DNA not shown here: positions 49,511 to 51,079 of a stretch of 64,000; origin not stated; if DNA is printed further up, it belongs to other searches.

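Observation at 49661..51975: IPCT/DIPPS-like nucleotidyltransferase-CDP-alcohol phosphotransferase fusion upstream of ccmABCD and divergent from a UbiA prenyltransferase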

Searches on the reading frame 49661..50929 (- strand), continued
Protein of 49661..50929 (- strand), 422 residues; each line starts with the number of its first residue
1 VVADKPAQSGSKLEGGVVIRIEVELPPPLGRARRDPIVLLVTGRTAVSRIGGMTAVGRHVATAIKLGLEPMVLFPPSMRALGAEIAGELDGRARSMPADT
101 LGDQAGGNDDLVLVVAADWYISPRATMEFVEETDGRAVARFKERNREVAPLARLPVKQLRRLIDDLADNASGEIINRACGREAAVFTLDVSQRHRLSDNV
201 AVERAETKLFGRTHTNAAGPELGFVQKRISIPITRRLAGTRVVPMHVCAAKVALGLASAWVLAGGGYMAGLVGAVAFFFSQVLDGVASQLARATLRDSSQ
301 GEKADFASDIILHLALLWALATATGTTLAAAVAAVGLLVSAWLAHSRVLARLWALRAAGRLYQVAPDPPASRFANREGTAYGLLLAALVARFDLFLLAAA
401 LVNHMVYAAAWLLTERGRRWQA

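Call 21: search_protein_representatives(alignment_id=A1)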
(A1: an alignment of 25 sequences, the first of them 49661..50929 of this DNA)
Query: 25 sequences, 402 profile positions. Proteins with E-value up to 0.001 (for the whole library): 4115; up to 1e-10: 1116; up to 1e-30: 20. The best 150 are listed.
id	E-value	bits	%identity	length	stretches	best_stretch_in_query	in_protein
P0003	2.7e-171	586.3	-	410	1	2-401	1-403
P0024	2.2e-153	527.3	-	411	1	2-401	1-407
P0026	2.5e-135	467.9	-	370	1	32-394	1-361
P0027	7.0e-132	456.5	-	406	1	15-400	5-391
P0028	3.0e-119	414.9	-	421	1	13-398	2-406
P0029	5.2e-113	394.4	-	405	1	13-398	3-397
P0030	8.6e-104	364.0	-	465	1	15-397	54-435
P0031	6.2e-102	357.9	-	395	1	16-400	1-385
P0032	5.6e-95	335.0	-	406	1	14-401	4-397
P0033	2.1e-89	316.7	-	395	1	20-398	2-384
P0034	4.9e-52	193.6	-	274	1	2-115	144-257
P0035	2.4e-46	174.9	-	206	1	74-207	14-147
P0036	2.5e-43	164.9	-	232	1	196-392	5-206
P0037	1.4e-40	155.8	-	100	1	1-100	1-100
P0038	4.4e-40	154.2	-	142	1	266-400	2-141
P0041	3.2e-32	128.3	-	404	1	183-390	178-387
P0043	7.2e-31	123.9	-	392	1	72-397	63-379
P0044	1.0e-29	120.1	-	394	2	150-399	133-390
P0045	1.6e-29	119.5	-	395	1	163-399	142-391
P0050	6.5e-28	114.1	-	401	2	133-398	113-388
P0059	4.0e-26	108.2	-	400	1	26-389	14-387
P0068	1.9e-25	106.0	-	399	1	26-394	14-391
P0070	2.0e-25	105.9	-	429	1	16-388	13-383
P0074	2.4e-25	105.7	-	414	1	8-395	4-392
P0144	7.4e-23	97.5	-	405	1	22-391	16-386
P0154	1.2e-22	96.9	-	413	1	20-393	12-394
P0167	2.7e-22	95.7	-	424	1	25-393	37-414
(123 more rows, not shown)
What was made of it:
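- On AF2299-like two-domain CDP-APs: The profile matches run from N-domain positions to the C-terminus in P0059, P0068, P0070, P0074, P0144, P0154 and P0167 (call 21).
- Closest known: Uncharacterised ~400-aa two-domain CDP-AP proteins. Same: For several, the match runs through the N-domain as well (call 21).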

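Call 22: search_protein_families(library=pfam, proteins=[P0041, P0043, P0044, P0045, P0050, P0059, P0068, P0070, P0074, P0027], max_evalue=0.01)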
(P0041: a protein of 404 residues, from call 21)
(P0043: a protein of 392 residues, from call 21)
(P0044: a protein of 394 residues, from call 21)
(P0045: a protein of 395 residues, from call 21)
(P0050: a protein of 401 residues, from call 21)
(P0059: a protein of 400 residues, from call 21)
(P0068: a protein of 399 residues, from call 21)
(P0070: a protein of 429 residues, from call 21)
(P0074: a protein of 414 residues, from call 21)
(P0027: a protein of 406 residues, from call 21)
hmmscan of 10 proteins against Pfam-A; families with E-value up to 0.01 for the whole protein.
P0041 (404 aa): 2 families
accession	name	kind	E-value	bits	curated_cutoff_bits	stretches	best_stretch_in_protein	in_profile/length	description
PF01066.26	CDP-OH_P_transf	-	2.2e-11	44.8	22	1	216-326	2-107/152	CDP-alcohol phosphatidyltransferase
PF01040.23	UbiA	-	0.004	16.9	34.2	1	195-254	43-102/250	UbiA prenyltransferase family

P0043 (392 aa): 1 family
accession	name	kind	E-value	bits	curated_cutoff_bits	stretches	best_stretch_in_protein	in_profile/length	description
PF01066.26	CDP-OH_P_transf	-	3e-08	34.6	22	1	207-376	2-149/152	CDP-alcohol phosphatidyltransferase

P0044 (394 aa): 2 families
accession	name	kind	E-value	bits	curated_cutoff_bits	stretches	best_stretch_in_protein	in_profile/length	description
PF01066.26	CDP-OH_P_transf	-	8.5e-11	42.9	22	1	205-326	3-120/152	CDP-alcohol phosphatidyltransferase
PF04927.17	SMP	-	0.0064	17.2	22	0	138-179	1-42/59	Seed maturation protein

P0045 (395 aa): 1 family
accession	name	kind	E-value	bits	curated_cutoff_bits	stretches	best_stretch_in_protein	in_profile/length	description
PF01066.26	CDP-OH_P_transf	-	1.7e-10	42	22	1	204-316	3-109/152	CDP-alcohol phosphatidyltransferase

P0050 (401 aa): 1 family
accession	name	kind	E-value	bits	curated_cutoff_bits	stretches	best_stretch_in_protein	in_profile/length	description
PF01066.26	CDP-OH_P_transf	-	1.7e-11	45.2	22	1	203-328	2-123/152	CDP-alcohol phosphatidyltransferase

P0059 (400 aa): 1 family
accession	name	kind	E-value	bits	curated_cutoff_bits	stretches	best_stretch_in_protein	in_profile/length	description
PF01066.26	CDP-OH_P_transf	-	2.3e-10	41.5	22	1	213-304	3-86/152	CDP-alcohol phosphatidyltransferase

P0068 (399 aa): 1 family
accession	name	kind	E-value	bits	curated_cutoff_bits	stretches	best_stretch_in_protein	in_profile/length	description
PF01066.26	CDP-OH_P_transf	-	3.1e-11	44.3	22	1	210-300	3-86/152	CDP-alcohol phosphatidyltransferase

P0070 (429 aa): 1 family
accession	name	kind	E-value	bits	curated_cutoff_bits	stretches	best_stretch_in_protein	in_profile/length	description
PF01066.26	CDP-OH_P_transf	-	1.1e-10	42.6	22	1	211-347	2-120/152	CDP-alcohol phosphatidyltransferase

P0074 (414 aa): 1 family
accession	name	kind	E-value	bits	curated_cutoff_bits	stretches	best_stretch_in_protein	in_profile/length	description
PF01066.26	CDP-OH_P_transf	-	6.4e-07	30.3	22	1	217-334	2-108/152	CDP-alcohol phosphatidyltransferase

P0027 (406 aa): 0 families
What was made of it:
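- On Class I CDP-alcohol phosphotransferases (PF01066): Nine outside relatives all hit PF01066 (call 22).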

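Call 25: find_encoding_contigs(protein=P0001, flank=10000, max_places=1)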
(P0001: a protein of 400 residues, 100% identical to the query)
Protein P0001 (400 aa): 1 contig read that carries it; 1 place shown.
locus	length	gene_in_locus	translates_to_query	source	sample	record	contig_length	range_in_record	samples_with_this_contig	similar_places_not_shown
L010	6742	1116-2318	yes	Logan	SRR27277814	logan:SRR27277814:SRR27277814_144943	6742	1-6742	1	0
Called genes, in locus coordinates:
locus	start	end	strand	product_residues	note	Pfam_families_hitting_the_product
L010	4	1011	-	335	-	PF01040:UbiA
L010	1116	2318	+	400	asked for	-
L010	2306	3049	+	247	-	PF00005:ABC_tran, PF13304:AAA_21 (weak)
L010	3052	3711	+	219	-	PF03379:CcmB, PF12698:ABC2_membrane_3 (weak)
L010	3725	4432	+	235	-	PF01578:Cytochrom_C_asm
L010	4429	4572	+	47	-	-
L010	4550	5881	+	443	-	PF03109:ABC1, PF01636:APH (weak)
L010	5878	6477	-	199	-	PF00677:Lum_binding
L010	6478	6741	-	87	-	?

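Call 27: find_related_loci(query=A1, collection=genome_contigs, flank=6000)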
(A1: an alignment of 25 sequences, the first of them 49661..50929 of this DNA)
Query A1 (422 aa) in genome_contigs; peptide patterns used: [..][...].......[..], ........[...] (x = any residue, [..] = any of these).
50 stretches matched a pattern; 13 encode a relative of the query (tblastn E <= 1e-3); 13 distinct loci.
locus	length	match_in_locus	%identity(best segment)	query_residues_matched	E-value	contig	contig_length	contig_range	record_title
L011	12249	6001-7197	56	21-416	3e-125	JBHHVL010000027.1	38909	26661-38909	MAG: Candidatus Binatia bacterium isolate S.4.sp2_bin.36 NODE_255_length_38909_cov_6.958357, whole genome shotgun sequen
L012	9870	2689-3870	53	20-413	2e-121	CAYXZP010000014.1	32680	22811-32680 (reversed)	MAG TPA_asm: uncultured Myxococcales bacterium isolate SRP092902_co1_85 genome assembly, contig: NODE_1599_length_32680_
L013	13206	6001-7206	51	23-419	2e-121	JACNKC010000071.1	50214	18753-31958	MAG: Proteobacteria bacterium isolate NIOZ-UU50 NIOZ-UU_NODE_644_length_50214_cov_11.4868, whole genome shotgun sequence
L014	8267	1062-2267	52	23-419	2e-120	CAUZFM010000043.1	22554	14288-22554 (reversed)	MAG: uncultured Candidatus Binatia bacterium isolate CB21_323.63 genome assembly, contig: Ga0302123_10000852, whole geno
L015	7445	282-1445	51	24-407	3e-109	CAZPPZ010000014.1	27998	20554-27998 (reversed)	MAG TPA_asm: uncultured Myxococcales bacterium isolate binchicken_co275_42 genome assembly, contig: NODE_1938_length_279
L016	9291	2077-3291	48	17-418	3e-102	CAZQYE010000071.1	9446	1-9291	MAG TPA_asm: uncultured Myxococcales bacterium isolate SRP162660_co1_320 genome assembly, contig: NODE_6491_length_9446_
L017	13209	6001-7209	52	7-407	1e-101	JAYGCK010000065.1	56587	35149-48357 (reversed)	MAG: Deltaproteobacteria bacterium isolate OC6_2000m_MAG_269 OC6_2000m_contig_2084256, whole genome shotgun sequence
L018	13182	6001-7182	46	24-415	5e-95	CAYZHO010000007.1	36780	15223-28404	MAG TPA_asm: uncultured Myxococcales bacterium isolate SRP162660_co2_189 genome assembly, contig: NODE_197_length_36780_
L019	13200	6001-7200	49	23-414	7e-107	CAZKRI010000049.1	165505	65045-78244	MAG TPA_asm: uncultured Myxococcales bacterium isolate binchicken_co165_396 genome assembly, contig: k141_1469378, whole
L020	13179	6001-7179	45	23-412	7e-90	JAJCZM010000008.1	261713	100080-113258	MAG: Deltaproteobacteria bacterium isolate OFTM64 OFTM64_7, whole genome shotgun sequence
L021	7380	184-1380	42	19-407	6e-88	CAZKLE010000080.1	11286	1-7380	MAG TPA_asm: uncultured Myxococcales bacterium isolate binchicken_co253_39 genome assembly, contig: NODE_4165_length_112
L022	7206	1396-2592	47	21-416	5e-81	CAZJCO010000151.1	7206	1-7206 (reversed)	MAG TPA_asm: uncultured Myxococcales bacterium isolate binchicken_co275_90 genome assembly, contig: NODE_18091_length_72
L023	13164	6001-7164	42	23-407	9e-84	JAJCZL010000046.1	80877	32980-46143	MAG: Deltaproteobacteria bacterium isolate OFTM47 OFTM47_45, whole genome shotgun sequence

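Call 29: find_encoding_contigs(protein=P0043, flank=6000, max_places=2)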
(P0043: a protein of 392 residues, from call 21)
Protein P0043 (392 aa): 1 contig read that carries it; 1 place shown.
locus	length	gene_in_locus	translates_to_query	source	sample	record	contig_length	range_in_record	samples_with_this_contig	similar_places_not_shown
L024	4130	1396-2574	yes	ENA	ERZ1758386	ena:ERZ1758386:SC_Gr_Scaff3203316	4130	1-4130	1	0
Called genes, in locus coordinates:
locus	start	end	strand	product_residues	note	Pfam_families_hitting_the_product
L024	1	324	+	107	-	?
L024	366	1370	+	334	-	PF03706:LPG_synthase_TM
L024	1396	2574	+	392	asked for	PF01066:CDP-OH_P_transf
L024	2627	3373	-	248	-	-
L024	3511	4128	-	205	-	?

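Call 30: find_encoding_contigs(protein=P0041, flank=6000, max_places=2)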
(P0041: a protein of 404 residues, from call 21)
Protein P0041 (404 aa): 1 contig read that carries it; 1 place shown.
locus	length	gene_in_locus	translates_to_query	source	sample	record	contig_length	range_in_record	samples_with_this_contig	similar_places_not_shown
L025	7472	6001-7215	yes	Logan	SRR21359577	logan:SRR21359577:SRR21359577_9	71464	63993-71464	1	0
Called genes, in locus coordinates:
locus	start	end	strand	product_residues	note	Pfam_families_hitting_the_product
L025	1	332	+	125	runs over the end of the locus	-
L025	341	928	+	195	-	-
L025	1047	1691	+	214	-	PF02811:PHP, PF13263:PHP_C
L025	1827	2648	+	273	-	PF00561:Abhydrolase_1, PF12146:Hydrolase_4, PF12697:Abhydrolase_6, PF08386:Abhydrolase_4 (faint)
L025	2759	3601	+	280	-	PF13714:PEP_mutase, PF00463:ICL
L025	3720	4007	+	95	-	-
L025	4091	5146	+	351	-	PF12706:Lactamase_B_2 (faint)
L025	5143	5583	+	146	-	PF01243:PNPOx_N, PF12900:Pyridox_ox_2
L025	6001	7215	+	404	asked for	PF01066:CDP-OH_P_transf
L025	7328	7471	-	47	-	?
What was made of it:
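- Closest known: Uncharacterised ~400-aa two-domain CDP-AP proteins. Different: The two whose contexts were examined are not next to ccm genes (calls 29, 30).
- Two canonical outside relatives are not ccm-linked (calls 29, 30).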

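Call 43: search_protein_families(library=ncbifam, proteins=[P0041, P0043, P0044, P0059, P0070, P0154], max_evalue=0.001)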
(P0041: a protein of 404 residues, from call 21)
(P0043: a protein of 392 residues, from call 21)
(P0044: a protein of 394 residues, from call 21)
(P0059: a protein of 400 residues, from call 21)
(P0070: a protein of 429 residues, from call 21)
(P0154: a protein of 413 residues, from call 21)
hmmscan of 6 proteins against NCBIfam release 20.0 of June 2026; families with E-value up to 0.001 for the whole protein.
P0041 (404 aa): 7 families
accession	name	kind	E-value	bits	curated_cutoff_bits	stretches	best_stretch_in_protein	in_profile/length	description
NF041135.1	IPPtranDIPPsyn_Thcocales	equivalog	1.4e-22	80.3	580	1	186-328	221-353/419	bifunctional L-myo-inositol-1-phosphate cytidylyltransferase/CDP-L-myo-inositol myo-inositolphosphotransferase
NF040950.1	archin_ph_syn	equivalog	9.8e-15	54.9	180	1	202-377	10-164/191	archaetidylinositol phosphate synthase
NF045883.1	PIPSynth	equivalog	2.9e-12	46.7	170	1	197-382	4-181/197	phosphatidylinositol phosphate synthase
NF052561.1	PIPSynBT1523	equivalog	2.1e-10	40.7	350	1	202-328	11-140/232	hypothetical protein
TIGR00473.1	pssA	equivalog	2.9e-06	27.4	107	1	223-322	2-94/153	CDP-diacylglycerol--serine O-phosphatidyltransferase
TIGR00560.1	pgsA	equivalog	5.4e-06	27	109.1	1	217-291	3-80/183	CDP-diacylglycerol--glycerol-3-phosphate 3-phosphatidyltransferase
NF038087.1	arch_ser_synth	exception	0.00069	19.3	240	0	218-321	7-107/216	archaetidylserine synthase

P0043 (392 aa): 5 families
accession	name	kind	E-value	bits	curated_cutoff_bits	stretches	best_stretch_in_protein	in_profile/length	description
NF041135.1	IPPtranDIPPsyn_Thcocales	equivalog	8.1e-21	74.5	580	1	151-303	192-343/419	bifunctional L-myo-inositol-1-phosphate cytidylyltransferase/CDP-L-myo-inositol myo-inositolphosphotransferase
NF040950.1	archin_ph_syn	equivalog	4.4e-12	46.2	180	1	194-287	11-102/191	archaetidylinositol phosphate synthase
NF045883.1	PIPSynth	equivalog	5.3e-09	36.1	170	1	193-312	9-128/197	phosphatidylinositol phosphate synthase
TIGR00473.1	pssA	equivalog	0.00013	22.2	107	1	225-288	11-73/153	CDP-diacylglycerol--serine O-phosphatidyltransferase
NF052561.1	PIPSynBT1523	equivalog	0.00033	20.4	350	1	198-275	16-100/232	hypothetical protein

P0044 (394 aa): 4 families
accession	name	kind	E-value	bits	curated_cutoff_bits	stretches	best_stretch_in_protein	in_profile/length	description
NF041135.1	IPPtranDIPPsyn_Thcocales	equivalog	3.3e-26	92.2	580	1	154-374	200-403/419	bifunctional L-myo-inositol-1-phosphate cytidylyltransferase/CDP-L-myo-inositol myo-inositolphosphotransferase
NF040950.1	archin_ph_syn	equivalog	5.9e-14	52.3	180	1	193-284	13-102/191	archaetidylinositol phosphate synthase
NF045883.1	PIPSynth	equivalog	3.6e-12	46.4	170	1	190-284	9-101/197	phosphatidylinositol phosphate synthase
TIGR00560.1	pgsA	equivalog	6.8e-05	23.4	109.1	1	206-281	4-82/183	CDP-diacylglycerol--glycerol-3-phosphate 3-phosphatidyltransferase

P0059 (400 aa): 6 families
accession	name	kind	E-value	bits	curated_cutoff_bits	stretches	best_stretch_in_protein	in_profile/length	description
NF041135.1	IPPtranDIPPsyn_Thcocales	equivalog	1.8e-19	70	580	1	170-290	210-324/419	bifunctional L-myo-inositol-1-phosphate cytidylyltransferase/CDP-L-myo-inositol myo-inositolphosphotransferase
NF045883.1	PIPSynth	equivalog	4.9e-15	55.7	170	1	201-293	12-102/197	phosphatidylinositol phosphate synthase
NF040950.1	archin_ph_syn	equivalog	1e-14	54.9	180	1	201-297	13-107/191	archaetidylinositol phosphate synthase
NF052561.1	PIPSynBT1523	equivalog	3.6e-07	30.1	350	1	204-291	17-111/232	hypothetical protein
NF008090.0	PRK10832.1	equivalog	4.2e-06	27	304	1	232-289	24-80/182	CDP-diacylglycerol--glycerol-3-phosphate 3-phosphatidyltransferase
TIGR00560.1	pgsA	equivalog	4.9e-06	27.2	109.1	1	235-290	28-83/183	CDP-diacylglycerol--glycerol-3-phosphate 3-phosphatidyltransferase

P0070 (429 aa): 5 families
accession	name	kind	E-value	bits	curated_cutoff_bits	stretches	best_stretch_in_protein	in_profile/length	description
NF045883.1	PIPSynth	equivalog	6.2e-18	65.2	170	1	200-381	13-182/197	phosphatidylinositol phosphate synthase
NF041135.1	IPPtranDIPPsyn_Thcocales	equivalog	5.3e-17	61.9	580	1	150-305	193-340/419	bifunctional L-myo-inositol-1-phosphate cytidylyltransferase/CDP-L-myo-inositol myo-inositolphosphotransferase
NF040950.1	archin_ph_syn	equivalog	5.1e-12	46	180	1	201-361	15-163/191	archaetidylinositol phosphate synthase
NF052561.1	PIPSynBT1523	equivalog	2.1e-05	24.3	350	1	211-289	25-110/232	hypothetical protein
TIGR00560.1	pgsA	equivalog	3.6e-05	24.3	109.1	1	238-289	32-83/183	CDP-diacylglycerol--glycerol-3-phosphate 3-phosphatidyltransferase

P0154 (413 aa): 4 families
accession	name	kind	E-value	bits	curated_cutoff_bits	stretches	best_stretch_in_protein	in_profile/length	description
NF041135.1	IPPtranDIPPsyn_Thcocales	equivalog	4.9e-19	68.6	580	1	188-313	221-341/419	bifunctional L-myo-inositol-1-phosphate cytidylyltransferase/CDP-L-myo-inositol myo-inositolphosphotransferase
NF040950.1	archin_ph_syn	equivalog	7.7e-16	58.5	180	1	208-318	14-123/191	archaetidylinositol phosphate synthase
NF045883.1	PIPSynth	equivalog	2.7e-15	56.6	170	1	204-303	9-107/197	phosphatidylinositol phosphate synthase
NF052561.1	PIPSynBT1523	equivalog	0.00043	20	350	1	209-306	16-120/232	hypothetical protein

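Call 63: find_related_loci(query=A3, collection=metagenome_contigs, flank=3500)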
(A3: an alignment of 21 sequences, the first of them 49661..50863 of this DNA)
Query A3 (400 aa) in metagenome_contigs; peptide patterns used: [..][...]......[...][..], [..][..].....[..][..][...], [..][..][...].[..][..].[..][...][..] (x = any residue, [..] = any of these).
259 stretches matched a pattern; 24 encode a relative of the query (tblastn E <= 1e-3); 24 distinct loci.
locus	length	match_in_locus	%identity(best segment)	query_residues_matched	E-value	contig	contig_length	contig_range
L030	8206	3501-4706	51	1-397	3e-123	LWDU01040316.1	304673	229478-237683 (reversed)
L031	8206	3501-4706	51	1-397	8e-123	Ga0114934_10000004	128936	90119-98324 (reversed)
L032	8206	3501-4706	52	1-397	2e-120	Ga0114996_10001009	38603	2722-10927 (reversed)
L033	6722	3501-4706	52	1-397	7e-120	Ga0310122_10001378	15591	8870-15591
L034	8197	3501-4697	51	2-393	3e-111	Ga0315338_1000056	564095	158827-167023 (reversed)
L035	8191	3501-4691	48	1-393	2e-104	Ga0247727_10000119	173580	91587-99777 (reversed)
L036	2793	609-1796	49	1-393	2e-107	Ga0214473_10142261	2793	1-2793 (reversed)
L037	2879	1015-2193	51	3-393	1e-104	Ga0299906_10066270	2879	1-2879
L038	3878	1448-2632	47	1-393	1e-102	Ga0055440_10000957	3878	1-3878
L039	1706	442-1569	47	14-385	7e-108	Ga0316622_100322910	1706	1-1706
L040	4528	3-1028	45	48-385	2e-84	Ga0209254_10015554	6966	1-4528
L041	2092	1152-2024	47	12-302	3e-83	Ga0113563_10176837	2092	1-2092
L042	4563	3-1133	40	50-394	2e-72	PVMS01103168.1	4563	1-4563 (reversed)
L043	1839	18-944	46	87-393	1e-73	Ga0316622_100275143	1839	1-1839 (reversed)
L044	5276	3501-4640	40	13-385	2e-68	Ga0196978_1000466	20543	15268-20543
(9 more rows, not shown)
